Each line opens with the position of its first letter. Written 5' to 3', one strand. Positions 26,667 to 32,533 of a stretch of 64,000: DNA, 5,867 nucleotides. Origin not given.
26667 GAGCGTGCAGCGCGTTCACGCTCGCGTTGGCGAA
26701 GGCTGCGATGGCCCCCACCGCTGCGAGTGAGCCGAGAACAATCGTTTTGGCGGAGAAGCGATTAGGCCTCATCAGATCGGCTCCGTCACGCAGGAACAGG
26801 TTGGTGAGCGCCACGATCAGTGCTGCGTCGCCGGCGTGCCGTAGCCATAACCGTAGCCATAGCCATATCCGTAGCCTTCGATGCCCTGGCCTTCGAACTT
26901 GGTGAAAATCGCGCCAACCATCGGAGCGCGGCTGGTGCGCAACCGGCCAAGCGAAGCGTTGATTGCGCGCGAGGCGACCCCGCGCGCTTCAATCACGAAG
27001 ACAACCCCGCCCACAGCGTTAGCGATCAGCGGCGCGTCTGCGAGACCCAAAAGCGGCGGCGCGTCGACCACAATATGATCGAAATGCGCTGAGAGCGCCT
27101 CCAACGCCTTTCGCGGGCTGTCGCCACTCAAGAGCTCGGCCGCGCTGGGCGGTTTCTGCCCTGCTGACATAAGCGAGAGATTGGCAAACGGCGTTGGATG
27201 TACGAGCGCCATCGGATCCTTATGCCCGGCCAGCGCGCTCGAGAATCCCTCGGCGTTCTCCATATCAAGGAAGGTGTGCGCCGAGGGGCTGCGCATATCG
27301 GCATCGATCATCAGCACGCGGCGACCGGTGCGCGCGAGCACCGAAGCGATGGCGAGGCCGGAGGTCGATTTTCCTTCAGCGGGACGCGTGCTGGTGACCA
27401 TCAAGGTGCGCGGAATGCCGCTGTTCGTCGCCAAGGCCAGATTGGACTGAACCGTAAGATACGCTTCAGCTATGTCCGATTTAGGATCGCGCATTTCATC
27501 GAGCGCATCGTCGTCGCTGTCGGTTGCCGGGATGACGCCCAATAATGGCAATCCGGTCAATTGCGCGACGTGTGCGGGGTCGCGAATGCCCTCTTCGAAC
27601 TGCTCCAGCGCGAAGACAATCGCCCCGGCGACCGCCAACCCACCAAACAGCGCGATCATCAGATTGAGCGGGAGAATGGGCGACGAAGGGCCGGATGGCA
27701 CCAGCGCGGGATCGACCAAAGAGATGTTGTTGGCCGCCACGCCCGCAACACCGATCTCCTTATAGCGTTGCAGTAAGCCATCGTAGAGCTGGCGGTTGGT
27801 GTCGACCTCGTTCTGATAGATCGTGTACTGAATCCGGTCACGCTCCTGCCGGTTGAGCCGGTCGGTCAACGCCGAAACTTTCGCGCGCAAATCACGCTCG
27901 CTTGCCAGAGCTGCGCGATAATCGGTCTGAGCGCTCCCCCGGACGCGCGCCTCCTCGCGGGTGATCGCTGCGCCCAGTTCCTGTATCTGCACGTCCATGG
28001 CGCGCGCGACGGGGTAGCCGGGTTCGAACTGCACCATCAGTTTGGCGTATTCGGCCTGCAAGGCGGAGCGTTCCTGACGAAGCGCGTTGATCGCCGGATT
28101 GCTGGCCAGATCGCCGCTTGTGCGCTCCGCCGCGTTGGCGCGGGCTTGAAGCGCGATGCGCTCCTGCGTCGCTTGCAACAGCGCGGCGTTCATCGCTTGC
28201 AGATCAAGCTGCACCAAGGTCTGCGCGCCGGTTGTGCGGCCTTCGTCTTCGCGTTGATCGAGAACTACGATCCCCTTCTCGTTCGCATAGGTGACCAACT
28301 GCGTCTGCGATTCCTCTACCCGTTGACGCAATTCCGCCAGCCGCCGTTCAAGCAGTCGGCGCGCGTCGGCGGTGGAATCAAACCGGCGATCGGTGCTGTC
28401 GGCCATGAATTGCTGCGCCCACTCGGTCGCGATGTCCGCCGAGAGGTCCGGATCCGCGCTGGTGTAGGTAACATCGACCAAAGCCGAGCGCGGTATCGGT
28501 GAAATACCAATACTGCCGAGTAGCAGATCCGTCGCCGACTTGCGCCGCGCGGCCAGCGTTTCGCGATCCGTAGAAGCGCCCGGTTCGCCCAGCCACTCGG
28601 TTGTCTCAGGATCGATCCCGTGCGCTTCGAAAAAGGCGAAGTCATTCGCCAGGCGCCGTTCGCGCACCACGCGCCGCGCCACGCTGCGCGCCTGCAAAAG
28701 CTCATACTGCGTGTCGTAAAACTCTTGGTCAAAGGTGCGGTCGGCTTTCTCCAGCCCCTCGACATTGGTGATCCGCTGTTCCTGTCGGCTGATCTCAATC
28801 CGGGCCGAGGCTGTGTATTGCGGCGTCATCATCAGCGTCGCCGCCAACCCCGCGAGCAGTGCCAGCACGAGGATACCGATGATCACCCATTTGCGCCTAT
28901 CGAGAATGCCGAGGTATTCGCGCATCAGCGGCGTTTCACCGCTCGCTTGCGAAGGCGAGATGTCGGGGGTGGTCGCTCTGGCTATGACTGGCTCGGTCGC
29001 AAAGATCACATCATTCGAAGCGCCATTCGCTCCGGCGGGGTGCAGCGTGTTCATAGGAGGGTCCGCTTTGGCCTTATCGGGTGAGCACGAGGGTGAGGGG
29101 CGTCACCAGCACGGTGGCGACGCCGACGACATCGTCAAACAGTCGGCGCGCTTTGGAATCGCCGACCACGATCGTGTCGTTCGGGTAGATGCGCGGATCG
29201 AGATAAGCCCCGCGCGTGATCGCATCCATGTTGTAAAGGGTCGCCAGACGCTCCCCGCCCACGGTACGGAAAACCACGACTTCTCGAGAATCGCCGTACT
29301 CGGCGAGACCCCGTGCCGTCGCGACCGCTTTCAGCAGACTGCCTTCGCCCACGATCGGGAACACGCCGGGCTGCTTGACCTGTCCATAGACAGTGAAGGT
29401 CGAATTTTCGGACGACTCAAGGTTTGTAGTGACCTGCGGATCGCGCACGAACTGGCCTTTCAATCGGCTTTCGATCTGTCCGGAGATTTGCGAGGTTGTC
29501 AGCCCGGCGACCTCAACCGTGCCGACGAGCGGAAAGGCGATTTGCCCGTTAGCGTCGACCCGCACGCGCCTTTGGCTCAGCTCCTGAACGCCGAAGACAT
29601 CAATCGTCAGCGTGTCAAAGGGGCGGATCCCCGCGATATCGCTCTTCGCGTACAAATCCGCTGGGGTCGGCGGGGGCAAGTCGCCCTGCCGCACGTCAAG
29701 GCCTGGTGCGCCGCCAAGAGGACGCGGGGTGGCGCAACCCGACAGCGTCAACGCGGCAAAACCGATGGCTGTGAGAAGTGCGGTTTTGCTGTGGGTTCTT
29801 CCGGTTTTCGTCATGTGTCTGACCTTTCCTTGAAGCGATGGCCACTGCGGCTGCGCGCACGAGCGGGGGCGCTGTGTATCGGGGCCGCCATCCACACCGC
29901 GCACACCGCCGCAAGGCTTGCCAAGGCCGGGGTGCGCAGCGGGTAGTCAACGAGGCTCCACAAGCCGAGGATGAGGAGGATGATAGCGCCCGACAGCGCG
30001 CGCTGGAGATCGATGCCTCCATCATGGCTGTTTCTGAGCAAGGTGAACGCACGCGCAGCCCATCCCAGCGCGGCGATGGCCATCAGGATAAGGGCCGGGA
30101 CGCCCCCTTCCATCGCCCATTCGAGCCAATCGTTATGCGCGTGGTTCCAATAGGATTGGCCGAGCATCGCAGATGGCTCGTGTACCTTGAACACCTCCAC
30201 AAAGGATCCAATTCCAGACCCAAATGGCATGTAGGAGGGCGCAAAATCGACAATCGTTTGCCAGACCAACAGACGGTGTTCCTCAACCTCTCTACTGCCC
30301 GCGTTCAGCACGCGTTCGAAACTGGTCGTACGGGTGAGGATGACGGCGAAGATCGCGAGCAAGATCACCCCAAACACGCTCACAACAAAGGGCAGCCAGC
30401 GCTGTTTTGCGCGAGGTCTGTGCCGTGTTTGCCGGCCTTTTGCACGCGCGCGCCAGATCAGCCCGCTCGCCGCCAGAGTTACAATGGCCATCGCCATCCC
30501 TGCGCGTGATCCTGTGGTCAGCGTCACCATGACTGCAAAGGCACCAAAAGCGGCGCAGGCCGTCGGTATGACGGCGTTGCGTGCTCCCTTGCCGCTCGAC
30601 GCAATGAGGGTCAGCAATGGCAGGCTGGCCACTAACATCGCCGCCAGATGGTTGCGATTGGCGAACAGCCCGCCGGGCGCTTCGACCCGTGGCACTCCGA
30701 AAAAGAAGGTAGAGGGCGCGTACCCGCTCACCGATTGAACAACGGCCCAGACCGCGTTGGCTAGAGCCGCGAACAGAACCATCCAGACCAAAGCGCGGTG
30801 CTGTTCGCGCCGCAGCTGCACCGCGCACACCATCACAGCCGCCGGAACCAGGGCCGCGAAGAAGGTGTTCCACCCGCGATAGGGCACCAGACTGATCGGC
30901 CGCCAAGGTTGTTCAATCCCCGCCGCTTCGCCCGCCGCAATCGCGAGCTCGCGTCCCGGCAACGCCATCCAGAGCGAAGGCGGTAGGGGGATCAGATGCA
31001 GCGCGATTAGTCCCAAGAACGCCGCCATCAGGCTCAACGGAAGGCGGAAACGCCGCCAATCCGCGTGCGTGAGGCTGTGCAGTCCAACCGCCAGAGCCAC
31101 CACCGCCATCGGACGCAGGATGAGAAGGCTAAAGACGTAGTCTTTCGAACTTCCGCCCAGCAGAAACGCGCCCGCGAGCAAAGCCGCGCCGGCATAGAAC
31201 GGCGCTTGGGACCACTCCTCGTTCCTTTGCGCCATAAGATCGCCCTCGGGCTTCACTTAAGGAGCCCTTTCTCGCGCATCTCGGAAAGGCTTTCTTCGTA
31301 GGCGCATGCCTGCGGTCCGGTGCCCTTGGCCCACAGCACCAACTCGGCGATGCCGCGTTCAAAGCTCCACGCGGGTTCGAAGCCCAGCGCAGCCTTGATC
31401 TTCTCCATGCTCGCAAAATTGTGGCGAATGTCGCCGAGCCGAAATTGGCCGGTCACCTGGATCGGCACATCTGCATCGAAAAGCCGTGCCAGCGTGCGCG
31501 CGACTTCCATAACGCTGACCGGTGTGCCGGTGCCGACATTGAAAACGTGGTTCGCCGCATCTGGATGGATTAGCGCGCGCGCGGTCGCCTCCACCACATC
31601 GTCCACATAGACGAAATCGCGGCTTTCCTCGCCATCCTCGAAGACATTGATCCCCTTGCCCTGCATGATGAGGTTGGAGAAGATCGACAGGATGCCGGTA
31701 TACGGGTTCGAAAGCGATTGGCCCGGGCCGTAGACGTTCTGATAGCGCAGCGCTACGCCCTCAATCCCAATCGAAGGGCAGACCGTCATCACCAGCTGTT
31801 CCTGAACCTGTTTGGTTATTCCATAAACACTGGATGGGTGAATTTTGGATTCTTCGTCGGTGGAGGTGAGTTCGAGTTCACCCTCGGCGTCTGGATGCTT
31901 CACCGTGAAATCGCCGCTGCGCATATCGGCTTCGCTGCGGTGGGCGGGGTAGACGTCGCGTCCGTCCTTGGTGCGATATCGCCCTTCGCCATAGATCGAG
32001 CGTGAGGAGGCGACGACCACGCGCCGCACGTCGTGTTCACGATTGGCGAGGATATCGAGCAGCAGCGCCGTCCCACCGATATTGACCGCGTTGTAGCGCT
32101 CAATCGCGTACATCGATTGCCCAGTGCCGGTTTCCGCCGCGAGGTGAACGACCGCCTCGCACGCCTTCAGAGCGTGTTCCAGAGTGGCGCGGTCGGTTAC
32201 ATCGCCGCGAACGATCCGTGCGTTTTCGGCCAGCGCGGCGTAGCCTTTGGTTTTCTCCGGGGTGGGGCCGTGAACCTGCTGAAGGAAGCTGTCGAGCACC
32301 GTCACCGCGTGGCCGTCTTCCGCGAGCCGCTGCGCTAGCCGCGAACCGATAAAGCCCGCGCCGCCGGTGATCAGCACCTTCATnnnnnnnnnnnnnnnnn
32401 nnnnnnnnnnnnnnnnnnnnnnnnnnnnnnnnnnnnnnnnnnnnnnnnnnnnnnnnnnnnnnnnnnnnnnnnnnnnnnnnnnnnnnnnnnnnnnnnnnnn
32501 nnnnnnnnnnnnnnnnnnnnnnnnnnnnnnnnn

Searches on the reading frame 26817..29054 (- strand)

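Call 77: search_protein_families(library=pfam, proteins=[window:26817-29054:-], max_evalue=0.0001)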
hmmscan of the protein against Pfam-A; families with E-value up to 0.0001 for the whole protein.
window:26817-29054:- (745 aa): 6 families
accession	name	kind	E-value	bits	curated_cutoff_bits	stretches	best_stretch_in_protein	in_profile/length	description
PF02706.20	Wzz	-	3.5e-13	50.1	25.5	1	45-132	6-90/91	Chain length determinant protein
PF13614.12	AAA_31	-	6.5e-09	36.4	27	1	560-674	13-134/177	AAA domain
PF13807.11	GNVR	-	1.1e-08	35.2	27.7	1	414-482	10-79/82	G-rich domain on putative tyrosine kinase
PF10609.15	ParA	-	1.9e-08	34.5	27.1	1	548-714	3-169/246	NUBPL iron-transfer P-loop NTPase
PF01656.29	CbiA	-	4.7e-08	33.5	25.4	1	552-723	2-86/125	CobQ/CobB/MinD/ParA nucleotide binding domain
PF09140.17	MipZ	-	8.4e-05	22.4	20.7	0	555-666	7-108/262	ATPase MipZ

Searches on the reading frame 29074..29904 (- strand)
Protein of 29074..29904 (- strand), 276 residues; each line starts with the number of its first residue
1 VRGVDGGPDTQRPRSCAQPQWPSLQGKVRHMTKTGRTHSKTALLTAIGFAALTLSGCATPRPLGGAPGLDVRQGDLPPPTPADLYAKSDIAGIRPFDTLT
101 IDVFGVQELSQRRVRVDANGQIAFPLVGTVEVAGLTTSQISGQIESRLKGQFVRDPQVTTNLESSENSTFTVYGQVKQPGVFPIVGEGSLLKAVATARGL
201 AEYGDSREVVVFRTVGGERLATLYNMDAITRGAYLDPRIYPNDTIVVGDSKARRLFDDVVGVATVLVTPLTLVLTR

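Call 77: search_protein_families(library=pfam, proteins=[window:29074-29904:-], max_evalue=0.0001)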
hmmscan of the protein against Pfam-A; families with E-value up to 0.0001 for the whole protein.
window:29074-29904:- (276 aa): 3 families
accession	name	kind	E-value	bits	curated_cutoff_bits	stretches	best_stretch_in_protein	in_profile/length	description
PF02563.21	Poly_export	-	6.2e-22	78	28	1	93-162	9-76/77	Polysaccharide biosynthesis/export protein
PF10531.15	SLBB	-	6.4e-07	29.5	27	1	170-218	2-50/55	SLBB domain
PF22461.2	SLBB_2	-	5.1e-05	23.7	27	1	170-225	3-54/79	SLBB domain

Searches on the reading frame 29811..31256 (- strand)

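Call 77: search_protein_families(library=pfam, proteins=[window:29811-31256:-], max_evalue=0.0001)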
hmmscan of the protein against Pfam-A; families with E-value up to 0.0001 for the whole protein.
window:29811-31256:- (481 aa): 1 family
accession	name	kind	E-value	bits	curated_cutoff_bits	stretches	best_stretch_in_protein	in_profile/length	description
PF04932.20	Wzy_C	-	2.7e-17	63.4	31.7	1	239-392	4-148/149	O-Antigen ligase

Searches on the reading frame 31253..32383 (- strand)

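Call 77: search_protein_families(library=pfam, proteins=[window:31253-32383:-], max_evalue=0.0001)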
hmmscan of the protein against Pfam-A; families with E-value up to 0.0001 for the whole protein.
window:31253-32383:- (376 aa): 10 families
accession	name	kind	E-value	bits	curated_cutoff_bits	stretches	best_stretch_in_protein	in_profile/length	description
PF01370.27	Epimerase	-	9.4e-52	176.2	20.9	2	3-136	1-124/240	NAD dependent epimerase/dehydratase family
PF16363.11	GDP_Man_Dehyd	-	1.9e-40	139.8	27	2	4-134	1-136/332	GDP-mannose 4,6 dehydratase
PF01073.25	3Beta_HSD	-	2e-23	83.3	22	2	4-134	1-123/280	3-beta hydroxysteroid dehydrogenase/isomerase family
PF02719.21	Polysacc_synt_2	-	1.2e-16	61.2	20.2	2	3-127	1-128/293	Polysaccharide biosynthesis protein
PF07993.18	NAD_binding_4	-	1.1e-12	48.1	20.1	1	5-266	1-257/258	Male sterility protein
PF04321.23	RmlD_sub_bind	-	3.6e-12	46.4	27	1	1-110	1-87/287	RmlD substrate binding domain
PF13460.12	NAD_binding_10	-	1.5e-10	41.7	27.2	1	7-150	1-126/184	NAD(P)H-binding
PF08659.16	KR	-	3.1e-07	30.9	22.6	1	3-131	3-141/180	KR domain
PF00106.31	adh_short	-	1e-05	25.6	26.6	1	3-77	3-73/195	short chain dehydrogenase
PF05368.20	NmrA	-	2e-05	24.8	27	1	2-82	4-77/298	NmrA-like family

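Call 78: search_protein_families(library=ncbifam, proteins=[window:31253-32383:-], max_evalue=1e-10)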
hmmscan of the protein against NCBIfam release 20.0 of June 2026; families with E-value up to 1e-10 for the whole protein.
window:31253-32383:- (376 aa): 19 families
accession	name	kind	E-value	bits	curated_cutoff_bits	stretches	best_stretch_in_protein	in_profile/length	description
TIGR01179.1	galE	equivalog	3.2e-41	141.3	262.3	2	171-351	129-324/332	UDP-glucose 4-epimerase GalE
TIGR01181.1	dTDP_gluc_dehyt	equivalog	9.3e-38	130.1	365.1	2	168-352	130-311/321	dTDP-glucose 4,6-dehydratase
TIGR02197.1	heptose_epim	equivalog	2.7e-33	115.5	274.6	2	171-352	122-313/316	ADP-glyceromanno-heptose 6-epimerase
TIGR04180.1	EDH_00030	hypoth_equivalog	5.6e-33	114.3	475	2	3-136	1-130/297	NAD-dependent 4,6-dehydratase LegB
NF011728.1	PRK15181.1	equivalog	1.4e-24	86.8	760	1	177-351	155-336/348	Vi polysaccharide biosynthesis UDP-N-acetylglucosaminuronic acid C-4 epimerase TviC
NF007490.0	PRK10084.1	subfamily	4.1e-23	82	649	1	1-351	1-333/361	dTDP-glucose 4,6-dehydratase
NF042422.1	oxyalk_red_OleD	equivalog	1.1e-21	77.6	580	1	1-134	1-117/329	2-alkyl-3-oxoalkanoate reductase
NF007956.0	PRK10675.1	subfamily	1.8e-20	73.4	394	1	1-133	1-130/338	UDP-glucose 4-epimerase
TIGR03466.1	HpnA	hypoth_equivalog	4.8e-18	65.1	367.65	1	1-160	1-142/327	hopanoid-associated sugar epimerase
NF043036.1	ErythonDh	equivalog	6.4e-18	65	325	1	1-133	1-131/321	D-erythronate dehydrogenase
NF007582.0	PRK10217.1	equivalog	3.9e-17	62.4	698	1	2-351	3-330/355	dTDP-glucose 4,6-dehydratase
NF008360.0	PRK11150.1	equivalog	1.4e-15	57.3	452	1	181-301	134-253/310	ADP-glyceromanno-heptose 6-epimerase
NF058621.1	DiazavRedAvaA7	equivalog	6.7e-15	55.5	400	0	183-313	137-259/304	3-diazoavenalumate denitrifying reductase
NF050030.1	thlkprotThyD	equivalog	8.8e-14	51.4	400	0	1-135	1-131/305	thylakoid membrane protein ThyD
TIGR01777.1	yfcH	hypoth_equivalog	5e-13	49.3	207.35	0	3-136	1-121/292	TIGR01777 family oxidoreductase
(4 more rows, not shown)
